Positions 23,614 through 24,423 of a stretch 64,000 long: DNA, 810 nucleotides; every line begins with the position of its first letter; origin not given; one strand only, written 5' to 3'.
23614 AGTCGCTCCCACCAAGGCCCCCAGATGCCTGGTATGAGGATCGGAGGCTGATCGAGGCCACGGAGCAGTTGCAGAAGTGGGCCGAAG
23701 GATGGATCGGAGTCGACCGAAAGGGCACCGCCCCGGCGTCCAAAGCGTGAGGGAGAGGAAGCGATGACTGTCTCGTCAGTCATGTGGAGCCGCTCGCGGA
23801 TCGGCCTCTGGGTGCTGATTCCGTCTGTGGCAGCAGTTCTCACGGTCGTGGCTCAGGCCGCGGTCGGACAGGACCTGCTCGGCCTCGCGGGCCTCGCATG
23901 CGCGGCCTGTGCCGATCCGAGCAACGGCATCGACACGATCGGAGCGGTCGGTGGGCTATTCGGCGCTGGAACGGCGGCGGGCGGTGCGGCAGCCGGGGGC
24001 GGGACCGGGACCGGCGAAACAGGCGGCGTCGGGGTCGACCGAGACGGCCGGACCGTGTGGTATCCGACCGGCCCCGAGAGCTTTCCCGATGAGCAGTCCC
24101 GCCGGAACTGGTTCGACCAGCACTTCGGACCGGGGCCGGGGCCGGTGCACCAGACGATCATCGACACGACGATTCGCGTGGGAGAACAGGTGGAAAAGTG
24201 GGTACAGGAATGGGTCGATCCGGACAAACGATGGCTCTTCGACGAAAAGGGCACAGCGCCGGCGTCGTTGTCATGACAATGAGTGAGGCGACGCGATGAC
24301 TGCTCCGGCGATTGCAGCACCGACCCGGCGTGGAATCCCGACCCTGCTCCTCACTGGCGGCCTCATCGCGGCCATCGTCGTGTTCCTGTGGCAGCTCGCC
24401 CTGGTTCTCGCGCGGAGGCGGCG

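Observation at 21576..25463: RiPP-like operon: atypical radical SAM enzyme + two paralogous CAAC-motif membrane peptides + PrsW protease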

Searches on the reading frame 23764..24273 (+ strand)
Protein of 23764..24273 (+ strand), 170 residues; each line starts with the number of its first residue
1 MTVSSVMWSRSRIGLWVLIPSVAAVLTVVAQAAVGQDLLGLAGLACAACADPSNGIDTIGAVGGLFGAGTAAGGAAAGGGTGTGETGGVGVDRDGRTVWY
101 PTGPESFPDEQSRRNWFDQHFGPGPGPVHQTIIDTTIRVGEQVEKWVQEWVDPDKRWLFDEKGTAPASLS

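Call 4: search_protein_families(library=pfam, proteins=[window:23764-24273:+], max_evalue=0.01)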
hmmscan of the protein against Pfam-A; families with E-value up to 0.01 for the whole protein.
window:23764-24273:+ (170 aa): 0 families

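Call 5: find_homologous_proteins(query=window:23764-24273:+, max_evalue=0.001)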
Query window:23764-24273:+ (170 aa): 17 proteins with E <= 0.001 among 2894 candidates.
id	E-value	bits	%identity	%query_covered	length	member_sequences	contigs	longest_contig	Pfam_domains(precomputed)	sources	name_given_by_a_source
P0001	1.3e-95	336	86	100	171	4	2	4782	-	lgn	-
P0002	1.1e-79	284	75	100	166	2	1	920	-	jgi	jgi:hypothetical protein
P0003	4.8e-75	269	69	99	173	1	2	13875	-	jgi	jgi:hypothetical protein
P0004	4.8e-72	259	87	79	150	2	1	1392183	-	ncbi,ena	-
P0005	3.3e-37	146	47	92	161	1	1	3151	-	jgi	jgi:hypothetical protein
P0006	1.5e-33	134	45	86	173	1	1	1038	-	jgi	jgi:hypothetical protein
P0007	3.5e-30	123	74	34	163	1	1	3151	-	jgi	jgi:hypothetical protein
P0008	1.4e-24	105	41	82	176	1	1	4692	-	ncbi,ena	-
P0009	8.2e-24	102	68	26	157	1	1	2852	-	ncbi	-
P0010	1.2e-21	95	44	99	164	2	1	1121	-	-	-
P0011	1.1e-16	79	40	99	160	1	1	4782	-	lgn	-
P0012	5.1e-16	77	54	34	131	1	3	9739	-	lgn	-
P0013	6.6e-15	73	40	84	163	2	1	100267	-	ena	-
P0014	6.1e-12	63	56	32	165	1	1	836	-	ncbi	-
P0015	1.5e-9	56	49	26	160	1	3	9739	-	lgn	-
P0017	1.6e-7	49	76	15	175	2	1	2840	-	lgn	-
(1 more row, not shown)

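Call 8: find_encoding_contigs(protein=P0013, flank=8000, max_places=3)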
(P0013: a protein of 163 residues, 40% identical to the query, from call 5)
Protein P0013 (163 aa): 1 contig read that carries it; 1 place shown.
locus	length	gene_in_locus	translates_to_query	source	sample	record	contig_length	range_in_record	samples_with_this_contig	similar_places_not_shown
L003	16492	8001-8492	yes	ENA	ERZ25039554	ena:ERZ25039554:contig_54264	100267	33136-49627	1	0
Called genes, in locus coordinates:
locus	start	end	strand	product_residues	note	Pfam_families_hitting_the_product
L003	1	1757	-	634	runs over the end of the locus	-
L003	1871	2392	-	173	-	PF00196:GerE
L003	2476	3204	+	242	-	-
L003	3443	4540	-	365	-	PF13191:AAA_16 (weak)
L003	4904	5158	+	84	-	PF14026:SCO4226-like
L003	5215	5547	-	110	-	PF12973:Cupin_7 (weak), PF07883:Cupin_2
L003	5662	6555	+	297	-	-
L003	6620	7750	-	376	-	PF02661:Fic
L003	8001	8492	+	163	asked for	-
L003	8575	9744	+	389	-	PF13367:PrsW-protease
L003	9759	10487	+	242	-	PF02535:Zip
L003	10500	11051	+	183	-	-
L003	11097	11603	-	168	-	-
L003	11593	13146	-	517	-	-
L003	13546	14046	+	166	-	PF04075:F420H2_quin_red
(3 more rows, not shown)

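Call 9: find_encoding_contigs(protein=P0004, flank=8000, max_places=3)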
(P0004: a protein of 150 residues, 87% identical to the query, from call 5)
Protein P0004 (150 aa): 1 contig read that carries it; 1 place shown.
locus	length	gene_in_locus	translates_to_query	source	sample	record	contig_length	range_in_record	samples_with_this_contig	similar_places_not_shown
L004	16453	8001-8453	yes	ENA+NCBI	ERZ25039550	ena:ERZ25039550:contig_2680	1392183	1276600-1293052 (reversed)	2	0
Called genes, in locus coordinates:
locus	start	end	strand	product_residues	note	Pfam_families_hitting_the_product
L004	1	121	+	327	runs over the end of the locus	PF02779:Transket_pyr, PF02780:Transketolase_C, PF17147:PFOR_II (weak)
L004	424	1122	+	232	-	PF13560:HTH_31, PF01381:HTH_3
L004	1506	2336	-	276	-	PF02567:PhzC-PhzF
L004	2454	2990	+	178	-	PF00364:Biotin_lipoyl, PF25919:BSH_CusB (faint)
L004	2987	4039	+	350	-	PF02817:E3_binding, PF00198:2-oxoacid_dh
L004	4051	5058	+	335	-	PF01073:3Beta_HSD, PF01370:Epimerase, PF02254:TrkA_N (weak), PF04321:RmlD_sub_bind, PF05368:NmrA, PF16363:GDP_Man_Dehyd, PF13460:NAD_binding_10, PF07993:NAD_binding_4, +1 more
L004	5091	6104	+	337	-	PF16881:LIAS_N, PF04055:Radical_SAM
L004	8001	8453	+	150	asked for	-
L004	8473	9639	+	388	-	PF13367:PrsW-protease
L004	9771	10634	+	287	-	PF04055:Radical_SAM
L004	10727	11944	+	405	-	PF00962:A_deaminase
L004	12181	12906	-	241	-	PF01022:HTH_5 (weak), PF12840:HTH_20 (weak), PF13412:HTH_24 (weak), PF25213:HVO_A0261_N (faint)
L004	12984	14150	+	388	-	PF02771:Acyl-CoA_dh_N, PF02770:Acyl-CoA_dh_M, PF00441:Acyl-CoA_dh_1, PF08028:Acyl-CoA_dh_2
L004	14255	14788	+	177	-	-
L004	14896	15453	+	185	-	-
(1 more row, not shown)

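Call 11: find_encoding_contigs(protein=P0003, flank=8000, max_places=3)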
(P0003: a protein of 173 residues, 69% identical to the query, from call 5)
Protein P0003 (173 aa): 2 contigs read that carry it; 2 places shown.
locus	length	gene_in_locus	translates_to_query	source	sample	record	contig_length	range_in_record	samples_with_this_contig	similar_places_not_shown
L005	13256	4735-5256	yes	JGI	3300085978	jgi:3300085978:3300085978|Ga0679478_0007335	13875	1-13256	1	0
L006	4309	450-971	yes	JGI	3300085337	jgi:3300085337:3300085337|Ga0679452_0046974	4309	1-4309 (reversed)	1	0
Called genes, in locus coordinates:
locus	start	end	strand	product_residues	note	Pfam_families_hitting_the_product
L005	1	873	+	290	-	?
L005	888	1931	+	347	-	PF16881:LIAS_N, PF04055:Radical_SAM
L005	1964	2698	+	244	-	-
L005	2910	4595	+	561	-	PF04055:Radical_SAM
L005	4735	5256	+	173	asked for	-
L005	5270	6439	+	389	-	PF13367:PrsW-protease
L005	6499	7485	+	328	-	PF04055:Radical_SAM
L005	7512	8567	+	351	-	PF00962:A_deaminase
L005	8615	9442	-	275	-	PF01022:HTH_5 (weak), PF12840:HTH_20 (weak), PF13412:HTH_24, PF25213:HVO_A0261_N (faint)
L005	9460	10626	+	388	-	PF02771:Acyl-CoA_dh_N, PF02770:Acyl-CoA_dh_M, PF00441:Acyl-CoA_dh_1, PF08028:Acyl-CoA_dh_2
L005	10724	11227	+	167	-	-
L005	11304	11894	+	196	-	PF01842:ACT (faint)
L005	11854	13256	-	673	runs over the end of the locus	?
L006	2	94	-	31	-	?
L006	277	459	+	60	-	-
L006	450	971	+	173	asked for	-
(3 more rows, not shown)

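Call 12: find_encoding_contigs(protein=P0012, flank=8000, max_places=3)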
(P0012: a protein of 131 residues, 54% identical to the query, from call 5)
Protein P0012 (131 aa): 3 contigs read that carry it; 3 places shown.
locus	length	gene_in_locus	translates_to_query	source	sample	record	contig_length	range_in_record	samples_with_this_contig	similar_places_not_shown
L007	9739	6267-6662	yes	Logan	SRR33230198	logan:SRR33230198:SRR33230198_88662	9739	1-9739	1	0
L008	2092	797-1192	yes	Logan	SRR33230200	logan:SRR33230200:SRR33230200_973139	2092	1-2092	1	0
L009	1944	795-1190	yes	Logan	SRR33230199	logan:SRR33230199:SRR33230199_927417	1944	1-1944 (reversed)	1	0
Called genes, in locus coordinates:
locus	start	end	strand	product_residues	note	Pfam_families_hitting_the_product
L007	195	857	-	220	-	PF00440:TetR_N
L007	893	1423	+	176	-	PF07366:SnoaL, PF12680:SnoaL_2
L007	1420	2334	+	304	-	PF01073:3Beta_HSD, PF01370:Epimerase, PF05368:NmrA, PF13460:NAD_binding_10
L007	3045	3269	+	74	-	-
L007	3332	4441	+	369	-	PF01400:Astacin (weak), PF04151:PPC (weak)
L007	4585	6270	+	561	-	PF04055:Radical_SAM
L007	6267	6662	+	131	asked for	-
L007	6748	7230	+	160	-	-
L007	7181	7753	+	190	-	-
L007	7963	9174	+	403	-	-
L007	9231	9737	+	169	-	?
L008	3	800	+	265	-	?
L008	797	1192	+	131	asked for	-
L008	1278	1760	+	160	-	-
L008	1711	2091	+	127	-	?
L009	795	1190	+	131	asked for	-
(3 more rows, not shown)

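Call 13: search_protein_families(library=ncbifam, proteins=[L005:2910-4592:+, L007:4585-6267:+, L007:7963-9171:+, L007:7181-7750:+, window:23764-24273:+], max_evalue=0.01)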
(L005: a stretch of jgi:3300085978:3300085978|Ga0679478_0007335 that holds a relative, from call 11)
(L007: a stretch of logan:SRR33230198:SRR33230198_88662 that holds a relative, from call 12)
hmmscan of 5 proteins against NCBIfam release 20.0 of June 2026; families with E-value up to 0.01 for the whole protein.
L005:2910-4592:+ (561 aa): 8 families
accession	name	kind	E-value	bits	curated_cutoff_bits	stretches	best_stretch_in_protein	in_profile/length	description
TIGR04479.1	bcpD_PhpK_rSAM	subfamily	1.2e-09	37.1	600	1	341-448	306-409/504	PhpK family radical SAM P-methyltransferase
TIGR03975.1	rSAM_ocin_1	subfamily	1.7e-09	36.7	281.85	1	285-442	270-424/606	RiPP maturation radical SAM C-methyltransferase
TIGR03471.1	HpnJ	equivalog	5.3e-09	35.5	577.6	1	282-446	202-363/472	hopanoid biosynthesis associated radical SAM protein HpnJ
NF050148.1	rSAM_ApyD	equivalog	6.7e-08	31.4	750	1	277-447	199-365/645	RiPP biosynthesis radical SAM protein ApyD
NF033070.1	rSAM_AprD4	equivalog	0.00011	21.3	500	1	341-462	262-381/456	AprD4 family radical SAM diol-dehydratase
TIGR04014.1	B12_SAM_MJ_0865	equivalog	0.0005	19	360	1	367-446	258-334/434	methyl-coenzyme M reductase glutamine C-methyltransferase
NF040546.1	rSAM_CUAEP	equivalog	0.0049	15.6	500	1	314-448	207-341/468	CUAEP/CCAEP-tail radical SAM (seleno)protein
TIGR04013.1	B12_SAM_MJ_1487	hypoth_equivalog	0.0087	14.9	251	0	380-446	268-331/382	TIGR04013 family B12-binding domain/radical SAM domain-containing protein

L007:4585-6267:+ (561 aa): 7 families
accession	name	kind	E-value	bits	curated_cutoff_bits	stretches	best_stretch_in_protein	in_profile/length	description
TIGR04479.1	bcpD_PhpK_rSAM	subfamily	2.3e-10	39.5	600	1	342-449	307-410/504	PhpK family radical SAM P-methyltransferase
TIGR03975.1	rSAM_ocin_1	subfamily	9.8e-09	34.2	281.85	1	289-440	277-422/606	RiPP maturation radical SAM C-methyltransferase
NF050148.1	rSAM_ApyD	equivalog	8.7e-08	31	750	1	339-449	263-367/645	RiPP biosynthesis radical SAM protein ApyD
TIGR03471.1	HpnJ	equivalog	1.8e-07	30.5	577.6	1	284-446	204-363/472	hopanoid biosynthesis associated radical SAM protein HpnJ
TIGR04014.1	B12_SAM_MJ_0865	equivalog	2.4e-05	23.3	360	1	366-446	257-334/434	methyl-coenzyme M reductase glutamine C-methyltransferase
NF033070.1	rSAM_AprD4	equivalog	5.2e-05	22.3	500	1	340-450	261-369/456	AprD4 family radical SAM diol-dehydratase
TIGR04013.1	B12_SAM_MJ_1487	hypoth_equivalog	0.0038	16.1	251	0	379-447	267-332/382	TIGR04013 family B12-binding domain/radical SAM domain-containing protein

L007:7963-9171:+ (403 aa): 0 families

L007:7181-7750:+ (190 aa): 0 families

window:23764-24273:+ (170 aa): 0 families

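Call 14: search_protein_families(library=pfam, proteins=[L005:2910-4592:+, L007:4585-6267:+, L007:7963-9171:+, L007:7181-7750:+, L007:3332-4438:+, L007:9231-9737:+, L007:3045-3266:+], max_evalue=0.01)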
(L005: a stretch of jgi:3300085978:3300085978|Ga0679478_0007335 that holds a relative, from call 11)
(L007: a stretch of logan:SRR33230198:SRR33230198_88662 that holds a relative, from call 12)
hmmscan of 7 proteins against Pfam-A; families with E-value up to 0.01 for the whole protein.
L005:2910-4592:+ (561 aa): 1 family
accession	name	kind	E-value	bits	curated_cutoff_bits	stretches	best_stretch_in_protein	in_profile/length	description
PF04055.27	Radical_SAM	-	3.4e-08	34.3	29.5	1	287-444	9-165/166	Radical SAM superfamily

L007:4585-6267:+ (561 aa): 1 family
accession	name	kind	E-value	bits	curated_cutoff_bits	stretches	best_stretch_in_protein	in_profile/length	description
PF04055.27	Radical_SAM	-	8.1e-10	39.6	29.5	1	287-444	9-165/166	Radical SAM superfamily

L007:7963-9171:+ (403 aa): 1 family
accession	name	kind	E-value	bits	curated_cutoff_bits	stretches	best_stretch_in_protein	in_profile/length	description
PF13367.11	PrsW-protease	-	8.6e-15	55.2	23.5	1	70-248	2-177/196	PrsW family intramembrane metalloprotease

L007:7181-7750:+ (190 aa): 0 families

L007:3332-4438:+ (369 aa): 3 families
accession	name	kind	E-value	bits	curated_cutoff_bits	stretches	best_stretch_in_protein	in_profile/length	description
PF04151.21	PPC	-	1.4e-06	29.5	25.9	1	287-352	2-69/70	Bacterial pre-peptidase C-terminal domain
PF01400.30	Astacin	-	4.5e-06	26.9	22.5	1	88-186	20-111/189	Astacin (Peptidase family M12A)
PF00413.30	Peptidase_M10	-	0.00013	22.3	24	1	98-183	34-134/159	Matrixin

L007:9231-9737:+ (169 aa): 2 families
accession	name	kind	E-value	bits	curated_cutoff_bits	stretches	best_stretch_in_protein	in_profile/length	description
PF17396.8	DUF1611_N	-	2.3e-25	89.2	22.6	1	44-137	3-95/95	Domain of unknown function (DUF1611_N) Rossmann-like domain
PF07755.17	DUF1611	-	0.00025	21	25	1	145-169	4-28/201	Domain of unknown function (DUF1611_C) P-loop domain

L007:3045-3266:+ (74 aa): 0 families

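Call 16: find_related_loci(query=A1, collection=genome_contigs, flank=8000)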
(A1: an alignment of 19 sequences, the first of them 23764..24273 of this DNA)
Query A1 (170 aa) in genome_contigs; peptide patterns used: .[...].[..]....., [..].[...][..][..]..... (x = any residue, [..] = any of these).
600 stretches matched a pattern, but none encodes a relative of the query by tblastn (E <= 1e-3).

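Call 19: find_related_loci(query=A1, collection=metagenome_contigs, flank=8000)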
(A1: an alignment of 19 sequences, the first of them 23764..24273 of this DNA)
Query A1 (170 aa) in metagenome_contigs; peptide patterns used: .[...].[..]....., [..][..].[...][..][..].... (x = any residue, [..] = any of these).
600 stretches matched a pattern, but none encodes a relative of the query by tblastn (E <= 1e-3).

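Call 20: find_homologous_proteins(query=L005:2910-4592:+, max_evalue=0.00001)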
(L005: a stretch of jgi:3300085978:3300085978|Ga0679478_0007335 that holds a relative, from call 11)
Query L005:2910-4592:+ (561 aa): 42 proteins with E <= 0.00001 among 8000 candidates.
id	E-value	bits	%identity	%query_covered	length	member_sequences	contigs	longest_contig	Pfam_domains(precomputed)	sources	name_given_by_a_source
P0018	0.0e+0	1251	100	100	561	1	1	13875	PF04055.28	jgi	jgi:radical SAM family protein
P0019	5.4e-285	964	78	100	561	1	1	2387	PF04055.28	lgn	-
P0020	3.3e-281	952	76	100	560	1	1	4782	PF04055.28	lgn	-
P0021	4.8e-279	945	77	100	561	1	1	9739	PF04055.28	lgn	-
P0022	3.1e-278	942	76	100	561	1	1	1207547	PF04055.28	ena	-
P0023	5.0e-258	875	71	99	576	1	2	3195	PF04055.28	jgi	jgi:hypothetical protein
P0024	7.9e-203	693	77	73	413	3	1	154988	PF04055.28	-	-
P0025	1.8e-127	444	43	99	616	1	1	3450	PF04055.28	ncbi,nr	ncbi:MAG TPA: radical SAM protein, partial [Gammaproteobacteria bacterium]|nr:radical SAM protein [G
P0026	5.3e-126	440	43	97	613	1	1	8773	PF04055.28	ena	-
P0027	2.1e-123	431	42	97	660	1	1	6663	PF04055.28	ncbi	ncbi:MAG: radical SAM protein [Candidatus Binatia bacterium]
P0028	8.1e-123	429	43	99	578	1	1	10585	PF04055.28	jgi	jgi:hypothetical protein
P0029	7.9e-122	426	42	98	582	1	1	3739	PF04055.28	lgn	-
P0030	3.0e-121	424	43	99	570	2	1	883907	PF04055.28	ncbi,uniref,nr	ncbi:radical SAM protein [Paenibacillus athensensis]|uniref:B12-binding domain-containing radical SA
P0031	1.9e-117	411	43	99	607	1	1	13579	PF04055.28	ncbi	-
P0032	5.8e-117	410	43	98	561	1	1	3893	PF04055.28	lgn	-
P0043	1.8e-109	385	41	98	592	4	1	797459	PF04055.28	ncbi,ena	-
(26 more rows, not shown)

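Call 21: find_encoding_contigs(protein=P0022, flank=7000, max_places=2)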
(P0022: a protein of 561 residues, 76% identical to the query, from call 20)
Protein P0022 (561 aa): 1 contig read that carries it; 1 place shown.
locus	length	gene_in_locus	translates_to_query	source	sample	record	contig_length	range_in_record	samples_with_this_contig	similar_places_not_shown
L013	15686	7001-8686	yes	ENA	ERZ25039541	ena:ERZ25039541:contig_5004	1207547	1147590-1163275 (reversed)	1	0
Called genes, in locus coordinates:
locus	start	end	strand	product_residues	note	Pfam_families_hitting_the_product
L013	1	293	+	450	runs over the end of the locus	PF00676:E1_dh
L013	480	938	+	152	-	PF02780:Transketolase_C, PF17147:PFOR_II (weak)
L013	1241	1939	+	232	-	PF13560:HTH_31, PF01381:HTH_3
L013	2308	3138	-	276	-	PF02567:PhzC-PhzF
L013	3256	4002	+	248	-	PF00364:Biotin_lipoyl, PF02817:E3_binding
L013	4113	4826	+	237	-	PF00198:2-oxoacid_dh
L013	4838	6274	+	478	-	PF01073:3Beta_HSD, PF01370:Epimerase, PF04321:RmlD_sub_bind, PF05368:NmrA, PF13460:NAD_binding_10, PF16363:GDP_Man_Dehyd, PF07993:NAD_binding_4, PF16881:LIAS_N, +2 more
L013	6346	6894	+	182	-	PF04055:Radical_SAM (weak)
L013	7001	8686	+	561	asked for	PF04055:Radical_SAM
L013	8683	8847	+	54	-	-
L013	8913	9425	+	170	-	-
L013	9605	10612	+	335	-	PF13367:PrsW-protease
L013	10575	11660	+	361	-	PF04055:Radical_SAM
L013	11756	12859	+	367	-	PF00962:A_deaminase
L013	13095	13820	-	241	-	PF01022:HTH_5 (weak), PF12840:HTH_20 (weak), PF13412:HTH_24 (weak), PF25213:HVO_A0261_N (faint)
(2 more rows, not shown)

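Call 22: find_encoding_contigs(protein=P0030, flank=7000, max_places=2)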
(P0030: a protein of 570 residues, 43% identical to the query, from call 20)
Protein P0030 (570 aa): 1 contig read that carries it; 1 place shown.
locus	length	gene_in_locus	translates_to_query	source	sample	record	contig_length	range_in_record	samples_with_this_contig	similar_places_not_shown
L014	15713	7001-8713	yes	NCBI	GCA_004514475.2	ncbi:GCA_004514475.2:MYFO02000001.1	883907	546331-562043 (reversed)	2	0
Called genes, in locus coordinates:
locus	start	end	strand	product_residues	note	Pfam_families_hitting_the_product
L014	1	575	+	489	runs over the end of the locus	-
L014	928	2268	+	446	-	-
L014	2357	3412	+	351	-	PF01636:APH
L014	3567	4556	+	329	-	PF00248:Aldo_ket_red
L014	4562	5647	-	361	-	PF02899:Phage_int_SAM_1 (weak), PF00589:Phage_integrase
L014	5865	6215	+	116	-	-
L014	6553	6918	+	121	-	-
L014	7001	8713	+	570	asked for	PF04055:Radical_SAM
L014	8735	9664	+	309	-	PF01370:Epimerase, PF13460:NAD_binding_10, PF16363:GDP_Man_Dehyd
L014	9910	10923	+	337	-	PF25064:ARM_TT21_5th (faint), PF00515:TPR_1 (weak), PF13432:TPR_16 (weak), PF13371:TPR_9 (weak), PF13414:TPR_11 (weak), PF14559:TPR_19, PF13371:TPR_9 (weak), PF13432:TPR_16 (weak), +8 more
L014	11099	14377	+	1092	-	PF00041:fn3 (weak), PF16656:Pur_ac_phosph_N (faint), PF25788:Ig_Rha78A_N (faint), PF00942:CBM_3, PF00041:fn3 (weak), PF12891:Glyco_hydro_44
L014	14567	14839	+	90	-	-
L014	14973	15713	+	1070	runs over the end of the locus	PF00512:HisKA, PF02518:HATPase_c, PF00072:Response_reg, PF02518:HATPase_c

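Call 23: find_encoding_contigs(protein=P0043, flank=7000, max_places=2)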
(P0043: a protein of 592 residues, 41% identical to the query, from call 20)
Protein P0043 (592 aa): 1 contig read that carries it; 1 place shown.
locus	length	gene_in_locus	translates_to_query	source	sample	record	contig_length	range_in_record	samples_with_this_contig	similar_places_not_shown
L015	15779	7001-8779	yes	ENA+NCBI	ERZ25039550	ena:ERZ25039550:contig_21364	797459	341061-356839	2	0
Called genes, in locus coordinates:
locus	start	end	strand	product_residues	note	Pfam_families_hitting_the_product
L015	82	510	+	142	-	PF00027:cNMP_binding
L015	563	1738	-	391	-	PF02674:Colicin_V, PF00089:Trypsin, PF13365:Trypsin_2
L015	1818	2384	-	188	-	PF27154:ORF11_beta (weak)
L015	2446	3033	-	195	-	PF00694:Aconitase_C, PF27512:LeuD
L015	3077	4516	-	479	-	PF00330:Aconitase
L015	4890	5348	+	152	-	-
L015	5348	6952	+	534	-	-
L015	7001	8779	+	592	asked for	PF04055:Radical_SAM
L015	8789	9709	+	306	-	PF01370:Epimerase, PF16363:GDP_Man_Dehyd (faint)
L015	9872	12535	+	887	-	PF01590:GAF, PF13185:GAF_2, PF13492:GAF_3, PF00990:GGDEF, PF00563:EAL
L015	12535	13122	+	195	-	PF17248:DUF5317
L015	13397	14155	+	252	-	PF01522:Polysacc_deac_1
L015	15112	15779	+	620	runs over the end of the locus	PF02776:TPP_enzyme_N, PF00205:TPP_enzyme_M, PF02775:TPP_enzyme_C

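Call 27: find_encoding_contigs(protein=P0008, flank=5000, max_places=3)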
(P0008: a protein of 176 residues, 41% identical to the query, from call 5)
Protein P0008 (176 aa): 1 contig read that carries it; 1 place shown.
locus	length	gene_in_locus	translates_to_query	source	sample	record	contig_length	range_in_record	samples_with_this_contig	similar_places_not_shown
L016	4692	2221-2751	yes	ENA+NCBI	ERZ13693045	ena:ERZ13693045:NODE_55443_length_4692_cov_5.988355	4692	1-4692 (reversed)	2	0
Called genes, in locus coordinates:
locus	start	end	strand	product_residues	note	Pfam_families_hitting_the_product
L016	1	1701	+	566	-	?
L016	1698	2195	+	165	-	-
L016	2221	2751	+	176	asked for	-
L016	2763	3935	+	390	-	PF13367:PrsW-protease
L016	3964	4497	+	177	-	-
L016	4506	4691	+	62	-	?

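Call 28: find_encoding_contigs(protein=P0017, flank=5000, max_places=3)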
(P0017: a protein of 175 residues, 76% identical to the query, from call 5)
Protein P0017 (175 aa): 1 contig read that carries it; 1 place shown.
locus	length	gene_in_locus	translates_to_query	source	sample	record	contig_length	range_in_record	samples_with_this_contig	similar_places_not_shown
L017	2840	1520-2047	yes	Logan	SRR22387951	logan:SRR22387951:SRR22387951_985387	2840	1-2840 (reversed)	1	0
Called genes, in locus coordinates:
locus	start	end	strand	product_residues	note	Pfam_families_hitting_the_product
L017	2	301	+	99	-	?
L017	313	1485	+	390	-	PF13367:PrsW-protease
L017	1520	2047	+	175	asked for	-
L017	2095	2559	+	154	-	-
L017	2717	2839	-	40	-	?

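Call 29: find_encoding_contigs(protein=P0009, flank=5000, max_places=3)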
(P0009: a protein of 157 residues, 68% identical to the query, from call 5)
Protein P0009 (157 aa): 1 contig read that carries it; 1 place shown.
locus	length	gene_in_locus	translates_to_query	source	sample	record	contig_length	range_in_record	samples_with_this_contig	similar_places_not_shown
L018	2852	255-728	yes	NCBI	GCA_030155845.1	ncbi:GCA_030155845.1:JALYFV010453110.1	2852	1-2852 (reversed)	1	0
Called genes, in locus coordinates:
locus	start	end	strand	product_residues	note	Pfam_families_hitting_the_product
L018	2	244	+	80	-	?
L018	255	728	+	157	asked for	-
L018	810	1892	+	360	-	PF17396:DUF1611_N, PF07755:DUF1611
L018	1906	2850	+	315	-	?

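Call 32: find_related_loci(query=A2, collection=genome_contigs, flank=6000)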
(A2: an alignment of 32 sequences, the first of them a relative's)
Query A2 (561 aa) in genome_contigs; peptide patterns used: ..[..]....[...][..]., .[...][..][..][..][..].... (x = any residue, [..] = any of these).
60 stretches matched a pattern; 33 encode a relative of the query (tblastn E <= 1e-3); 33 distinct loci.
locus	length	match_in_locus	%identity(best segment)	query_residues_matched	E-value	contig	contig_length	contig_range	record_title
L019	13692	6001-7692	43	1-556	3e-125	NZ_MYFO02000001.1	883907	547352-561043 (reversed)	Paenibacillus athensensis strain MEC069 scaffold_0, whole genome shotgun sequence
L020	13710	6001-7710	42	1-556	1e-119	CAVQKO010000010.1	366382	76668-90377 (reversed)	MAG: uncultured Chloroflexia bacterium isolate MFD02416.bin.1.313 genome assembly, contig: contig_52171, whole genome sh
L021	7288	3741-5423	41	1-541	1e-119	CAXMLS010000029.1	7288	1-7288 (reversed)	MAG TPA_asm: uncultured bacterium isolate SRR1572169_concoct_8 genome assembly, contig: ERZ16270753.6906, whole genome s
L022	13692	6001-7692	41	3-546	1e-114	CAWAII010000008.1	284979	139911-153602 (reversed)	MAG: uncultured Acidobacteriaceae bacterium isolate MFD03399.bin.2.72 genome assembly, contig: contig_26020, whole genom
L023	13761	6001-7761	41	1-553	2e-113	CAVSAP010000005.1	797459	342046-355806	MAG: uncultured Chloroflexia bacterium isolate MFD05747.bin.2.90 genome assembly, contig: contig_21364, whole genome sho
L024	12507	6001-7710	37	1-547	1e-104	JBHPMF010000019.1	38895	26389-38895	Elusimicrobiota bacterium isolate SAG AM-324-K15 AM-324-K15_NODE_20, whole genome shotgun sequence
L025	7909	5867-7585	41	1-547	1e-104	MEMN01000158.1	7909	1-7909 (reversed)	MAG: Alphaproteobacteria bacterium RIFCSPHIGHO2_12_FULL_66_14 rifcsphigho2_12_scaffold_47554, whole genome shotgun seque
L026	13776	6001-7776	39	1-560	6e-104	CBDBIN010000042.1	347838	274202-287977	MAG: Terriglobia bacterium isolate d1c3b3d4-6a15-40f0-a509-e9ece1a5a339 genome assembly, contig: contig_42, whole genome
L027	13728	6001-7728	38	1-553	2e-103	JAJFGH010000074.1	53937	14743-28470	MAG: Alphaproteobacteria bacterium isolate OFTM260 OFTM260_73, whole genome shotgun sequence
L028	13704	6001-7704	37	4-547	4e-103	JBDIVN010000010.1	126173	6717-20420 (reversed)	MAG: Vampirovibrionales bacterium isolate Bin_14 NODE_108_length_126173_cov_9.239079, whole genome shotgun sequence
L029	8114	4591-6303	36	1-547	9e-103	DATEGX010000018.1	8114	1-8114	MAG TPA_asm: Candidatus Binataceae bacterium isolate SMAG_U8796 k141_1753081, whole genome shotgun sequence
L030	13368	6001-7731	35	1-553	1e-99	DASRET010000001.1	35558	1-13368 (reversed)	MAG TPA_asm: Xanthobacteraceae bacterium isolate SMAG_U10013 k141_2140603, whole genome shotgun sequence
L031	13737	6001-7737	39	1-553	1e-98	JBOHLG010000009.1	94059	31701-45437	MAG: Caulobacteraceae bacterium isolate SE1507_metabat2.bin.58 NODE_87_length_94059_cov_2.938754, whole genome shotgun s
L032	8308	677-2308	36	1-546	2e-97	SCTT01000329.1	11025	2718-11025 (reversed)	MAG: bacterium isolate FW305_bin.15 FW305_bin.15-24408-1, whole genome shotgun sequence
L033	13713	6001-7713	35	1-547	1e-96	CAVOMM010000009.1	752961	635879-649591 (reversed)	MAG: uncultured Alphaproteobacteria bacterium isolate MFD00008.bin.1.91 genome assembly, contig: contig_69092, whole gen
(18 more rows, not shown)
